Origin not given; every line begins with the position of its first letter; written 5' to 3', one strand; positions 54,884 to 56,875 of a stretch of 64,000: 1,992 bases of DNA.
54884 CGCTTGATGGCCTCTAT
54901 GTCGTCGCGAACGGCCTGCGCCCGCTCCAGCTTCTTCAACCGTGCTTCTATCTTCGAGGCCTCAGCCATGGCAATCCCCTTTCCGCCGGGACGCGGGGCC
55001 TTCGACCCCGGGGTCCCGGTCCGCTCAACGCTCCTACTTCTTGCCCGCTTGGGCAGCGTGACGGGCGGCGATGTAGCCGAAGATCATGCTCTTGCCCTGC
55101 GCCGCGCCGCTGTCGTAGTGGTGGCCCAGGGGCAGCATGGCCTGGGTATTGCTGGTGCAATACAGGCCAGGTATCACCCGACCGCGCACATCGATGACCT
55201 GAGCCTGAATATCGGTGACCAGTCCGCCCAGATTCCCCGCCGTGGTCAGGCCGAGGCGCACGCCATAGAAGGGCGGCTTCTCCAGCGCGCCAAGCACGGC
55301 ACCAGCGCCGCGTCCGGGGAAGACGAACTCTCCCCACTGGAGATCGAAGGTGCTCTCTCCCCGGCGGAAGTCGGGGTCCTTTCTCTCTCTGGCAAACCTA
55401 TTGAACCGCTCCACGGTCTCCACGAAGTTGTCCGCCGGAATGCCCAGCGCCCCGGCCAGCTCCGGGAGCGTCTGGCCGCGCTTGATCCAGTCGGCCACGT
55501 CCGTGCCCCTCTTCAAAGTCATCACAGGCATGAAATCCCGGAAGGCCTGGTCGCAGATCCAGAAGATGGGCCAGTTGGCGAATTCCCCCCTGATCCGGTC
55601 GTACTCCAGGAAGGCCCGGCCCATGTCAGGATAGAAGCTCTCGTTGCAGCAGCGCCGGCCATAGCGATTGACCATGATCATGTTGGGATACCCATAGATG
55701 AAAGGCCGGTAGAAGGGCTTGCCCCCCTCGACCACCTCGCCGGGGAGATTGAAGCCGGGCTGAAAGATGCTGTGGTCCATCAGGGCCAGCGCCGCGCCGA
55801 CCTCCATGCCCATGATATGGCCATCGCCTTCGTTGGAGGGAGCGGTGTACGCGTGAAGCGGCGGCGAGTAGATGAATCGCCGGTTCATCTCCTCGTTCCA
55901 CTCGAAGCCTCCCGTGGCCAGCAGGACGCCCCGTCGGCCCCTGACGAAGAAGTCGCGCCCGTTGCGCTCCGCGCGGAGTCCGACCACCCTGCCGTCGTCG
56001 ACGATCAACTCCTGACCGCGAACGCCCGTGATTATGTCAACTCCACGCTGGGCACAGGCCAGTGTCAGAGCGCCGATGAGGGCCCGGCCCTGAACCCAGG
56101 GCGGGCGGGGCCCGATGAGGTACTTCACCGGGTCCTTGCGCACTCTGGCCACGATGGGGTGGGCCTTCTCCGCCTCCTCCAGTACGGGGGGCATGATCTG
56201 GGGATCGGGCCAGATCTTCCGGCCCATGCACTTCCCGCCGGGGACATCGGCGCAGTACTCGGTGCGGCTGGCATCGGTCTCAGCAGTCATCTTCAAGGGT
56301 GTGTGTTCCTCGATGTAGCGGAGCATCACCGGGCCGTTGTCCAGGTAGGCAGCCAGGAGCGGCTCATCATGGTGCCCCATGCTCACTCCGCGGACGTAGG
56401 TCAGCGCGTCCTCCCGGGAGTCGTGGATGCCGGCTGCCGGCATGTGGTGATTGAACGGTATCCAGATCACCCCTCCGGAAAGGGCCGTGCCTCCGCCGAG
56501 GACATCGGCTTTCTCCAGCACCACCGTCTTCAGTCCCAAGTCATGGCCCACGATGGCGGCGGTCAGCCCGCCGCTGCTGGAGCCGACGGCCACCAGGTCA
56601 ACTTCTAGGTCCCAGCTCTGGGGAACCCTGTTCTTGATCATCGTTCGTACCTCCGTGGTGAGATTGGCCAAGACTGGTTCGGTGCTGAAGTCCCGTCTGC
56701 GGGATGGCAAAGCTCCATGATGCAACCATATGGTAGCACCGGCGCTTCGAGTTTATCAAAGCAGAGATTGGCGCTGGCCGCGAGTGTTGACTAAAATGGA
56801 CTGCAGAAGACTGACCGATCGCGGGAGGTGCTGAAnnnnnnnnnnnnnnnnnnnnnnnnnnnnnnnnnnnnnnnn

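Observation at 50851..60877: bai-like steroid/bile-acid reductive-metabolism gene set: OYE flavoenzymes + BaiE-like dehydratase + KstD/BaiJ-like flavoprotein + SDR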

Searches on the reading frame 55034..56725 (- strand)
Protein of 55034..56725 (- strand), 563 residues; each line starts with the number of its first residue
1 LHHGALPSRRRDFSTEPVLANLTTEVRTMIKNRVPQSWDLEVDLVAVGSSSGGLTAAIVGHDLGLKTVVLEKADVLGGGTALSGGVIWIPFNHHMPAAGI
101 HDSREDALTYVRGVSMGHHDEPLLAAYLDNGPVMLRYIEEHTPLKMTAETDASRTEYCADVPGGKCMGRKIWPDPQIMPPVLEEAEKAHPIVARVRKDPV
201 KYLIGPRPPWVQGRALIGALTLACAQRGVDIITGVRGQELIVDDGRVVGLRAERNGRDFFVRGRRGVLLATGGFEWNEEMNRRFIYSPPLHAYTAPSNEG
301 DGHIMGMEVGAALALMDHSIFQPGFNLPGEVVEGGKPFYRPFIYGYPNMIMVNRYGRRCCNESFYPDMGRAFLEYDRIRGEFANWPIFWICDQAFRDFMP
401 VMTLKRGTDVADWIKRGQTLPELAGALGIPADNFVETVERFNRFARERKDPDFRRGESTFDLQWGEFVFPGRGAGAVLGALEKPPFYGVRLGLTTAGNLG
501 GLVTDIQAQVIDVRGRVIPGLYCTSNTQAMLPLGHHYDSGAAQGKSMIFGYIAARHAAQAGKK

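Call 4: search_protein_families(library=pfam, proteins=[window:55034-56725:-], max_evalue=0.01)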
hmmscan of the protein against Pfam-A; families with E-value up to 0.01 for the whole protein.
window:55034-56725:- (563 aa): 4 families
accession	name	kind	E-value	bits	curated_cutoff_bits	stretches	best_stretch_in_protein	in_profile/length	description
PF00890.30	FAD_binding_2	-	2.7e-51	175.5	20.4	1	43-523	1-394/414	FAD binding domain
PF01266.30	DAO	-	5.2e-07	29.9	27.9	1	53-281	11-214/353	FAD dependent oxidoreductase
PF12831.13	FAD_oxidored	-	6.1e-06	26.2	27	1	43-93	1-50/416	FAD dependent oxidoreductase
PF01946.23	Thi4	-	7.2e-05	22.6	26.2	1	40-85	16-62/235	Thi4 family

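Call 7: search_solved_structures(query=window:55034-56725:-, max_evalue=0.001)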
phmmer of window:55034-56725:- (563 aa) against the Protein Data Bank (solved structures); distinct sequences matched with E-value up to 0.001: 40.
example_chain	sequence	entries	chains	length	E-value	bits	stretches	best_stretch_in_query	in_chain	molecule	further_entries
7p18_A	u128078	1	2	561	3.7e-66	226.8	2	213-559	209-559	3-oxosteroid 1-dehydrogenase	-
4c3x_A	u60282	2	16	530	7.1e-66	225.9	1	35-558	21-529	3-KETOSTEROID DEHYDROGENASE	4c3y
8joj_A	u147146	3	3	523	1.3e-65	225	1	37-558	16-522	3-ketosteroid dehydrogenase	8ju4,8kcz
8jbz_AAA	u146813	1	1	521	2.8e-65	223.9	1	37-558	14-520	3-ketosteroid dehydrogenase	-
8am8_BBB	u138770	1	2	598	9.3e-39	136.3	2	213-557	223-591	Fumarate reductase/succinate dehydrogenase flavoprotein domain protein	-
8am3_AAA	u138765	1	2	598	2.6e-38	134.9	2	213-557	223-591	Fumarate reductase/succinate dehydrogenase flavoprotein domain protein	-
8am6_AAA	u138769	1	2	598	2.7e-38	134.8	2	213-557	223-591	Fumarate reductase/succinate dehydrogenase flavoprotein domain protein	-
4at0_A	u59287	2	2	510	5e-25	91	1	36-558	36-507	3-KETOSTEROID-DELTA4-5ALPHA-DEHYDROGENASE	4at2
6t85_A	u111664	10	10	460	1.7e-24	89.2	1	212-559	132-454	Urocanate reductase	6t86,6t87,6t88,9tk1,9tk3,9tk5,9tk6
1d4c_A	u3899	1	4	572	2.3e-21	78.9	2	224-560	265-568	FLAVOCYTOCHROME C FUMARATE REDUCTASE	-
1lj1_A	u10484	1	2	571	5.4e-21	77.7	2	222-563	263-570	flavocytochrome c3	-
1m64_A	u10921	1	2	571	7.8e-21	77.1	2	222-563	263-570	flavocytochrome c3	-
1jry_A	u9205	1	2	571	9.2e-21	76.9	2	222-563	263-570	FLAVOCYTOCHROME C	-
1kss_A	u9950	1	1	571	9.6e-21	76.8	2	222-563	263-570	flavocytochrome c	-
1jrx_A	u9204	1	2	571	9.7e-21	76.8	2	222-563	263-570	FLAVOCYTOCHROME C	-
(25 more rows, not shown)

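Call 22: search_protein_families(library=ncbifam, proteins=[window:55034-56725:-], max_evalue=0.001)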
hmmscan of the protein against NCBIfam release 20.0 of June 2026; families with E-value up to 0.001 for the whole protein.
window:55034-56725:- (563 aa): 28 families (the best 25 are shown)
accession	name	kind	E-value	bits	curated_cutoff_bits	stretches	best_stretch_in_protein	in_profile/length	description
NF009478.0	PRK12844.1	equivalog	5.2e-107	358.5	789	2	207-561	203-552/559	3-ketosteroid-delta-1-dehydrogenase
NF005882.1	PRK07843.1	equivalog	5.7e-95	318.8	788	2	204-555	192-545/547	3-oxosteroid 1-dehydrogenase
NF009473.0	PRK12835.1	subfamily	6.7e-90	302.2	837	2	212-560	211-569/585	FAD-binding protein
NF053676.1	4oxCHCAChcC1Cy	equivalog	1.2e-87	294.5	1000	2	212-556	185-525/528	4-oxocyclohexanecarboxylate 2-dehydrogenase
NF004789.0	PRK06134.1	subfamily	2.4e-87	293.9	747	2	211-560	214-570/581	FAD-dependent oxidoreductase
NF009477.0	PRK12843.1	equivalog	1.2e-82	278.3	758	2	188-561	197-572/578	FAD-dependent oxidoreductase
NF009479.0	PRK12845.1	equivalog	5.4e-75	252.9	793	2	186-559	191-565/566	3-ketosteroid-delta-1-dehydrogenase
NF009474.0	PRK12837.1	equivalog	1.1e-72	245.5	675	1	37-559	3-510/513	FAD-binding protein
NF009476.0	PRK12839.1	equivalog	3.3e-68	230.2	940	2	211-560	211-567/572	FAD-dependent oxidoreductase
NF053677.1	Desat2ChcC2Cyan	equivalog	2.1e-61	208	900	2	212-560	201-554/558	4-oxocyclohex-2-ene-1-carboxylate 5-dehydrogenase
NF005510.0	PRK07121.1-3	subfamily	2.6e-53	181.5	481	2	185-560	152-489/492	FAD-binding protein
NF005512.0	PRK07121.1-5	subfamily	3.6e-35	121.4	812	2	217-559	185-488/489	FAD-binding protein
TIGR01813.1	flavo_cyto_c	subfamily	1.2e-34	119.9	285.45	2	212-554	128-443/444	flavocytochrome c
NF005511.0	PRK07121.1-4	equivalog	3.6e-34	118.1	466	2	253-562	257-544/553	FAD-binding protein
NF005509.0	PRK07121.1-2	subfamily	8.8e-29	100.5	630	1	37-559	38-523/527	FAD-binding protein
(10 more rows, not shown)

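Call 37: search_solved_structures(query=window:55034-56725:-, max_evalue=1e-50, show_alignments=2)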
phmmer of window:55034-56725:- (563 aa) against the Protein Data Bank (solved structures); distinct sequences matched with E-value up to 1e-50: 4.
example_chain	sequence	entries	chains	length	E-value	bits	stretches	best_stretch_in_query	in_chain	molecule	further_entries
7p18_A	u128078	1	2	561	3.7e-66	226.8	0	213-559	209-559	3-oxosteroid 1-dehydrogenase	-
4c3x_A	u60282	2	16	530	7.1e-66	225.9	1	35-558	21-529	3-KETOSTEROID DEHYDROGENASE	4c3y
8joj_A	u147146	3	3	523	1.3e-65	225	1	37-558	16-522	3-ketosteroid dehydrogenase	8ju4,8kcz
8jbz_AAA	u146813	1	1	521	2.8e-65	223.9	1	37-558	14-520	3-ketosteroid dehydrogenase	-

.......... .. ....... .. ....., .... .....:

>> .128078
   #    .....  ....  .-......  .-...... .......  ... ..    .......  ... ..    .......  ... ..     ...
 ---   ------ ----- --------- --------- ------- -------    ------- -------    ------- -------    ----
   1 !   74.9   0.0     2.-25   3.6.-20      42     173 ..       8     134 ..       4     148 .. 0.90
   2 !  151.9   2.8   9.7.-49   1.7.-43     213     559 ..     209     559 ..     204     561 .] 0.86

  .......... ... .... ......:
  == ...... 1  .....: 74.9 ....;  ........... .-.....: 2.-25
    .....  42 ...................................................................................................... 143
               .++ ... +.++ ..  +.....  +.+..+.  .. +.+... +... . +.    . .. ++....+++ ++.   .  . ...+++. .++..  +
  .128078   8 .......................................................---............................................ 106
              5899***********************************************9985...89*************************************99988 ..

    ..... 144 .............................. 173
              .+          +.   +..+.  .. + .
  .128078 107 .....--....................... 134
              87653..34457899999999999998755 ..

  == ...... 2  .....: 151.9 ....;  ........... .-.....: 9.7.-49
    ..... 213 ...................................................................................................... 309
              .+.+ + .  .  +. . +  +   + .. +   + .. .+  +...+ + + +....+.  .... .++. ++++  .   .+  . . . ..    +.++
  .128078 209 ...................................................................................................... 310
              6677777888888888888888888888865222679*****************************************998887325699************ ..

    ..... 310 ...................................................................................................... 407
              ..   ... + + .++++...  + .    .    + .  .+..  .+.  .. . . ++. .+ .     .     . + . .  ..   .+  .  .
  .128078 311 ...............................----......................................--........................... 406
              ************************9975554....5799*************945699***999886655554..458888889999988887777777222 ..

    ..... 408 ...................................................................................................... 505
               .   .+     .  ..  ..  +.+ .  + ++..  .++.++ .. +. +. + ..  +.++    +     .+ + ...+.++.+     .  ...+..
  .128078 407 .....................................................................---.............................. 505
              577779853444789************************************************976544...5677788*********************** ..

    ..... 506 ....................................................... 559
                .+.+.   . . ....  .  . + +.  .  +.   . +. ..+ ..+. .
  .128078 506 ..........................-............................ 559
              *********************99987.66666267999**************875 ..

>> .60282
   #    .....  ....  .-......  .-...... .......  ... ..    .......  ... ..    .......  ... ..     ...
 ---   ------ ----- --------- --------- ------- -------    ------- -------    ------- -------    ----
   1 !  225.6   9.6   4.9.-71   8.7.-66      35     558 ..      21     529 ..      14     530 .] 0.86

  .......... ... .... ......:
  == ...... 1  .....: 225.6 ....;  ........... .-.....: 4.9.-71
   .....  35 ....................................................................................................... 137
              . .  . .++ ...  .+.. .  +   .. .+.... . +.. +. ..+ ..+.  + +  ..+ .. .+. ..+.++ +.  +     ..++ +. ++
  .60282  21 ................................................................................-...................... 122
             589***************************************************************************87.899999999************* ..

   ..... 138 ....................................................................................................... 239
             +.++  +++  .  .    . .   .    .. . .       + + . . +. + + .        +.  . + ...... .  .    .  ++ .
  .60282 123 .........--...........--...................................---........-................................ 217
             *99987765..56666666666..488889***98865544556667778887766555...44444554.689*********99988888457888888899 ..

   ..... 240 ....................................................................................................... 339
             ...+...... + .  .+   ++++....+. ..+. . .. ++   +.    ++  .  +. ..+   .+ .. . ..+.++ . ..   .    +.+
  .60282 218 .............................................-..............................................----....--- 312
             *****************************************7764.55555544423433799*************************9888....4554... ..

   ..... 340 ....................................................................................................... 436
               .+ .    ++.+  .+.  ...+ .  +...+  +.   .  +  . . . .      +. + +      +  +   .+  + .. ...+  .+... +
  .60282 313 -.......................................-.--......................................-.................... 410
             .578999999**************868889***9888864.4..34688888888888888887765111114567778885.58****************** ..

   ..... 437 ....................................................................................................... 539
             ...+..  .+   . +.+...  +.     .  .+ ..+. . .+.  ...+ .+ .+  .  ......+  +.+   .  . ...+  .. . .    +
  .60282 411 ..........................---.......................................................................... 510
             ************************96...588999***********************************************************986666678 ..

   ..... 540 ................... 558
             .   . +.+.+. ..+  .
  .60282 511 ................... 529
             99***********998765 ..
